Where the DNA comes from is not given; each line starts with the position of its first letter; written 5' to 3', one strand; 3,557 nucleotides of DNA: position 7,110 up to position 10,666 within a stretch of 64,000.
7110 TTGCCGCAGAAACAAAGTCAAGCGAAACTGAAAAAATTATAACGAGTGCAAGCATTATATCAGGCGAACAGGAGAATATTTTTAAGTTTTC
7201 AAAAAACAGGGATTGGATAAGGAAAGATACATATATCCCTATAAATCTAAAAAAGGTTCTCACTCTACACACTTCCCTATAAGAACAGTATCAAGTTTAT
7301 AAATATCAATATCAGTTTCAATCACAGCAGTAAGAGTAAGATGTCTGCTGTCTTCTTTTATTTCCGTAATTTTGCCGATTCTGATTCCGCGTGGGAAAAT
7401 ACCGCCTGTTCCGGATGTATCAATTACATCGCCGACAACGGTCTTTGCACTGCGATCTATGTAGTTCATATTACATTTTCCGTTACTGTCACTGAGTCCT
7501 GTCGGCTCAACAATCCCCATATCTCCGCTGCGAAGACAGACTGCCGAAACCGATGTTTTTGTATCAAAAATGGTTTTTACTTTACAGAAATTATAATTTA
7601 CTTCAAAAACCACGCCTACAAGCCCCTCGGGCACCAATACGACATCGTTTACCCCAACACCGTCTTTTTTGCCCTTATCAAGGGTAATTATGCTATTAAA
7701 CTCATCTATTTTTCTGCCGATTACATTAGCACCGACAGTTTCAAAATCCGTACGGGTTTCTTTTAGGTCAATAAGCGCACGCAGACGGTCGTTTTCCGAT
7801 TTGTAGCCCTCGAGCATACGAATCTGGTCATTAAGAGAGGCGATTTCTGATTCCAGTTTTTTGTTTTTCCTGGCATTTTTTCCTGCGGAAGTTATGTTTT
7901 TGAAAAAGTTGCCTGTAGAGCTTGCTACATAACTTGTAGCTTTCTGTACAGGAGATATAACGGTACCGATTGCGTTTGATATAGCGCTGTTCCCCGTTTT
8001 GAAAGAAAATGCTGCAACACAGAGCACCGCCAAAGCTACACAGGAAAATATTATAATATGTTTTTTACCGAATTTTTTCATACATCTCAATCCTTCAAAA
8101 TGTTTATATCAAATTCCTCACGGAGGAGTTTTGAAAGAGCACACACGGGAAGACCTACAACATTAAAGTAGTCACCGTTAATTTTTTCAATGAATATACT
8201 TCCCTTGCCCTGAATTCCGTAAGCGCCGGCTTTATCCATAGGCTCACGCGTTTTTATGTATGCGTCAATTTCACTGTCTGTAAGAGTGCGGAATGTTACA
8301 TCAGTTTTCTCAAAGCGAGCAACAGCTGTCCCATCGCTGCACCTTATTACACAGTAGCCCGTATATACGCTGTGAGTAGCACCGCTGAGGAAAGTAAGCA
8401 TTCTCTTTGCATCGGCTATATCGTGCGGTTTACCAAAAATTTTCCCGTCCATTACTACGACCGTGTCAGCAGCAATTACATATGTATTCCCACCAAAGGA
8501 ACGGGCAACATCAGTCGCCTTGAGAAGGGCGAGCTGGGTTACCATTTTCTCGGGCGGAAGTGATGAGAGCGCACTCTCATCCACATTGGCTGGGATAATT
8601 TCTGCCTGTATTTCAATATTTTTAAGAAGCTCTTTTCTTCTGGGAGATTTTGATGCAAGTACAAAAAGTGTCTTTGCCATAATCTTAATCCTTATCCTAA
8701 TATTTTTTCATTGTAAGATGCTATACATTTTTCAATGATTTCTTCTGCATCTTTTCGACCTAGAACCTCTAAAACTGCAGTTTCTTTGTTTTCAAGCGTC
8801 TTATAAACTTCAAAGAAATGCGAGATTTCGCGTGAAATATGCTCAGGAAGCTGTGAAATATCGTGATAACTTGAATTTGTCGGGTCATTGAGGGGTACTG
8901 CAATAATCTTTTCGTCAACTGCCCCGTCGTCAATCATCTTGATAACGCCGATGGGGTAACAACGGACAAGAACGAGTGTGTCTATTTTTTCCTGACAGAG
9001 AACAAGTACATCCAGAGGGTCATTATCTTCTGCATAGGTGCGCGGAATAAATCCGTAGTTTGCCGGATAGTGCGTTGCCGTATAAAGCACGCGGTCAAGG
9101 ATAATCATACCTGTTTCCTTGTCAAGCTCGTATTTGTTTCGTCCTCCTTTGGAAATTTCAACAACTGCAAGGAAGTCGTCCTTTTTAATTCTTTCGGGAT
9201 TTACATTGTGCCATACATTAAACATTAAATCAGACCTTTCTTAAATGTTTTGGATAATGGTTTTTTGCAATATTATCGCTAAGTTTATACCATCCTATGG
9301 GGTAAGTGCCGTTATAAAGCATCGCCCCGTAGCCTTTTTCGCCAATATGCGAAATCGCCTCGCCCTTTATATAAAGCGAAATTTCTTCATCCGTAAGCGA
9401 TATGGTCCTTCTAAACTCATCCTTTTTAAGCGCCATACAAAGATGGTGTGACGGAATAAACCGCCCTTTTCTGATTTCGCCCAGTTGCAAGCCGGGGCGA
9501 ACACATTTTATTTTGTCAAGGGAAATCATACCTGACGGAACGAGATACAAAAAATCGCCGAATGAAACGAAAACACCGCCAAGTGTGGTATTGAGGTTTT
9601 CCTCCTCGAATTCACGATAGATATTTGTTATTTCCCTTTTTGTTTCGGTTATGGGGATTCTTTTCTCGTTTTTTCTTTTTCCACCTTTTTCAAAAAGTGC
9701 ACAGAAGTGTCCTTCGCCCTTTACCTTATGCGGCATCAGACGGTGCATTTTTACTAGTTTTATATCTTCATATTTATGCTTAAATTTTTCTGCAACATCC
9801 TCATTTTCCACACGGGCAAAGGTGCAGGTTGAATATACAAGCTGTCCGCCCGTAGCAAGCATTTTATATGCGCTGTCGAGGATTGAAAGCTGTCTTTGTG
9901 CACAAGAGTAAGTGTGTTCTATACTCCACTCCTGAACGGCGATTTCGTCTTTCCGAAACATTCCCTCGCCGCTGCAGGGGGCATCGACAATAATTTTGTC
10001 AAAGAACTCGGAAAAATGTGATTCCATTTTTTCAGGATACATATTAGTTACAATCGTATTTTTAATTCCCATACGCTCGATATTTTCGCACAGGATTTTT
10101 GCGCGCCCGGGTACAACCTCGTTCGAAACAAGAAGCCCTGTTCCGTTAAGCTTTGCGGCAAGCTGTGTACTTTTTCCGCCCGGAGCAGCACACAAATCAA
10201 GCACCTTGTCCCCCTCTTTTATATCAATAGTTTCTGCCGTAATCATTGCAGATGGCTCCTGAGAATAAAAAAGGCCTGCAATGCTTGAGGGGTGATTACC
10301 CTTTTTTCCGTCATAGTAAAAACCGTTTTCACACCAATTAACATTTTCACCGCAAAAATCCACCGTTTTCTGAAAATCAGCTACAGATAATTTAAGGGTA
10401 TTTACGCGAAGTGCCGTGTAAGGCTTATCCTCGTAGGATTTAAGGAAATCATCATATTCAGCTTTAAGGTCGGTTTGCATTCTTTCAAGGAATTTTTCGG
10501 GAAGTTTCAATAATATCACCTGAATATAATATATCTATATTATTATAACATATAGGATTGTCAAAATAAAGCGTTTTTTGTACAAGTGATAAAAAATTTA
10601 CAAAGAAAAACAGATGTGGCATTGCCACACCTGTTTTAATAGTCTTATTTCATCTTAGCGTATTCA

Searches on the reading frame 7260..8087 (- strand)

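Call 33: search_protein_families(library=ncbifam, proteins=[window:7260-8087:-], max_evalue=1e-25)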
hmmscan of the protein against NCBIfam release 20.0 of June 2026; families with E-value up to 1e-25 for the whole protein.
window:7260-8087:- (275 aa): 4 families
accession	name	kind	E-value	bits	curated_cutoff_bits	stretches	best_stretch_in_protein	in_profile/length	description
TIGR00219.1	mreC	equivalog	4.3e-38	131.1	92.75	1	3-270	1-270/283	rod shape-determining protein MreC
NF010532.0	PRK13922.9-3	equivalog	1e-35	123.1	243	1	45-270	37-259/280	rod shape-determining protein MreC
NF010527.0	PRK13922.6-2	equivalog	7.4e-30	104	289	1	75-271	55-244/249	rod shape-determining protein MreC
NF010519.0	PRK13922.13-4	equivalog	7.1e-28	97.8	505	1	13-270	13-270/406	rod shape-determining protein MreC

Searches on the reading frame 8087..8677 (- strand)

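Call 33: search_protein_families(library=ncbifam, proteins=[window:8087-8677:-], max_evalue=1e-25)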
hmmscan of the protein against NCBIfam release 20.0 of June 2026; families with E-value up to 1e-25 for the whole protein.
window:8087-8677:- (196 aa): 14 families
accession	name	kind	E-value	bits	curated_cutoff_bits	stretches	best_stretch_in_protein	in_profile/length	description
NF000867.0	PRK00078.1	equivalog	5.6e-58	195.8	249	1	5-192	3-191/192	Maf-like protein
NF010948.0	PRK14368.1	equivalog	1.2e-57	194.5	291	1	4-187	6-188/193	Maf-like protein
TIGR00172.1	maf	subfamily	1.8e-55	187.3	117.15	1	4-186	4-185/185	Maf family nucleotide pyrophosphatase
NF010945.0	PRK14365.1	equivalog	1.2e-54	184.8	273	1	6-187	5-186/197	Maf-like protein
NF010943.0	PRK14363.1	equivalog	6.7e-49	166.2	273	1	5-185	3-180/204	Maf-like protein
NF010941.0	PRK14361.1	equivalog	7.1e-49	166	272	1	5-187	8-186/194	Maf-like protein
NF010942.0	PRK14362.1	equivalog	5.6e-48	163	290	1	4-187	13-197/210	Maf-like protein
NF003403.0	PRK04694.1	equivalog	2.3e-40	138.4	300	1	6-185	3-184/190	Maf-like protein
NF010944.0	PRK14364.1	equivalog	3.2e-38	131.1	311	1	7-186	1-177/181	Maf-like protein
NF002401.0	PRK01441.1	equivalog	4.1e-38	131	317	1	3-191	5-199/207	Maf-like protein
NF010947.0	PRK14367.1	equivalog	3.1e-35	121.2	315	1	6-185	5-188/202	Maf-like protein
NF010946.0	PRK14366.1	equivalog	3.2e-35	121.4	284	1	5-192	7-193/195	Maf-like protein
NF002690.0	PRK02478.1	equivalog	5.3e-34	117.5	269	1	3-189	3-195/199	Maf-like protein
NF003141.0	PRK04056.1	equivalog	2e-27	96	161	1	6-185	3-180/181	septum formation inhibitor Maf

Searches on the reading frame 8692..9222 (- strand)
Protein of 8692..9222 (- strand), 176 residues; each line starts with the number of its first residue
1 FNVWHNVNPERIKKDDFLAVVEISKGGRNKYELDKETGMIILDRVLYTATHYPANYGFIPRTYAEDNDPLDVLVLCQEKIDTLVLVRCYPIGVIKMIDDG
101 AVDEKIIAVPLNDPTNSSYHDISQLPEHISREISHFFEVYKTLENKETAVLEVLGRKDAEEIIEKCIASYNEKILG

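Call 33: search_protein_families(library=ncbifam, proteins=[window:8692-9222:-], max_evalue=1e-25)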
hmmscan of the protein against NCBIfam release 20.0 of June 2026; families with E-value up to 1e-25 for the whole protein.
window:8692-9222:- (176 aa): 3 families
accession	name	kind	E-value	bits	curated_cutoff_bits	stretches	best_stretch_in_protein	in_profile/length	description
NF002317.0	PRK01250.1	equivalog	5.6e-46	156.6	200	1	8-172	7-175/176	inorganic diphosphatase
NF001886.0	PRK00642.1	equivalog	4.8e-36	124.3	247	0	66-174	93-205/208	inorganic pyrophosphatase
NF002578.0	PRK02230.1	equivalog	6.5e-35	120.2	246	1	19-171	8-161/185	inorganic pyrophosphatase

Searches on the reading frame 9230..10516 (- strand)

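Call 34: search_protein_families(library=ncbifam, proteins=[window:9230-10516:-], max_evalue=1e-25)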
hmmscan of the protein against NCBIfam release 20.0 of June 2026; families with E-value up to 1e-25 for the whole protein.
window:9230-10516:- (428 aa): 9 families
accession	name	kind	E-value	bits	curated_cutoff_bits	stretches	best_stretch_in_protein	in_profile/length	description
NF041567.1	mtaseRsmF_Thermus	equivalog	5.1e-99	331.8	690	2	14-251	2-241/443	16S rRNA (cytosine(1407)-C(5))-methyltransferase RsmF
NF008898.0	PRK11933.1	equivalog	2.8e-77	260.2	588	1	4-262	7-279/480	16S rRNA (cytosine(1407)-C(5))-methyltransferase RsmF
TIGR00446.1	nop2p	subfamily_domain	3.9e-60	203.3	210.45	1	36-255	1-224/264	NOL1/NOP2/sun family putative RNA methylase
NF011494.0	PRK14902.1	equivalog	5.5e-53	180.3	319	1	20-264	165-413/444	16S rRNA (cytosine(967)-C(5))-methyltransferase RsmB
NF040814.1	tRNA_cyt_mtase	equivalog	1.9e-45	155.2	550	1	6-258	9-260/305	tRNA (cytosine(49)-C(5))-methyltransferase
NF011493.0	PRK14901.1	equivalog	1e-41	143.2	540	1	18-272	165-440/447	16S rRNA (cytosine(967)-C(5))-methyltransferase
TIGR00563.1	rsmB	equivalog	6.2e-38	131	269.05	1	6-269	145-427/437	16S rRNA (cytosine(967)-C(5))-methyltransferase RsmB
NF008149.0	PRK10901.1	equivalog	4.3e-37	128.1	375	1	5-277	150-432/434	16S rRNA (cytosine(967)-C(5))-methyltransferase RsmB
NF011495.0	PRK14903.1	equivalog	2.8e-30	105.5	503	1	28-259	157-395/431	16S rRNA (cytosine(967)-C(5))-methyltransferase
